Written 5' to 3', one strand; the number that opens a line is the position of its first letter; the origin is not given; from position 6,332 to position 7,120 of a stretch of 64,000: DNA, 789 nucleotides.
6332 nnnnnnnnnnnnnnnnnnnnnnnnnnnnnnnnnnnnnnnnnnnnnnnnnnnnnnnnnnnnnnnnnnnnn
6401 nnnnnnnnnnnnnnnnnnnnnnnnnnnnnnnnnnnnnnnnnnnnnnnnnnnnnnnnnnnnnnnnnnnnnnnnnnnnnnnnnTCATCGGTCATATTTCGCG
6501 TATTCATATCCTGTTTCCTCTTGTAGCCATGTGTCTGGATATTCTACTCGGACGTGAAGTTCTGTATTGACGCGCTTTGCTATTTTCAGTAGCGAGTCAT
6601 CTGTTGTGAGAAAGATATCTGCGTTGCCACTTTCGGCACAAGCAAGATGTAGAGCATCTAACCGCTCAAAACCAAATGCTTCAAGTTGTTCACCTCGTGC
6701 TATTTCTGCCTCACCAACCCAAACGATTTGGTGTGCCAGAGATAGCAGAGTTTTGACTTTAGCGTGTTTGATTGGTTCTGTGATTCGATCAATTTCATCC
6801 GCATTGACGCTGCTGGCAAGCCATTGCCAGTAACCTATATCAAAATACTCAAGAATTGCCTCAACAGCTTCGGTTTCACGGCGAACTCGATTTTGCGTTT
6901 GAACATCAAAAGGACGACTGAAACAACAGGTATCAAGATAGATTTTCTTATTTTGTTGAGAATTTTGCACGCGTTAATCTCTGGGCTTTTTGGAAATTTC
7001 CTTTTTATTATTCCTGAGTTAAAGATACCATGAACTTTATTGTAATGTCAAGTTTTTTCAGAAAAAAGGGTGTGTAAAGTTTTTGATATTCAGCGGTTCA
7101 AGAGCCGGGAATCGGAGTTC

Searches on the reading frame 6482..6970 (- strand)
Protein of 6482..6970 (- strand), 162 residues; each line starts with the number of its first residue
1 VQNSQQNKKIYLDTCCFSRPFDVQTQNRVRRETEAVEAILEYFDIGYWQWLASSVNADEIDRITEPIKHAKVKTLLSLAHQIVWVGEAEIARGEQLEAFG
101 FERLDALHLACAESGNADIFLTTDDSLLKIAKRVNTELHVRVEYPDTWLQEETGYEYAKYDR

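Call 48: search_protein_families(library=pfam, proteins=[window:6482-6970:-], max_evalue=0.00001)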
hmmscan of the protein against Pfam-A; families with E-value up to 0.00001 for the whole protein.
window:6482-6970:- (162 aa): 1 family
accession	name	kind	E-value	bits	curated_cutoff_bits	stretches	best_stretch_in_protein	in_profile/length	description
PF01850.27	PIN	-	1.6e-06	29.2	23.6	1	10-132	1-119/120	PIN domain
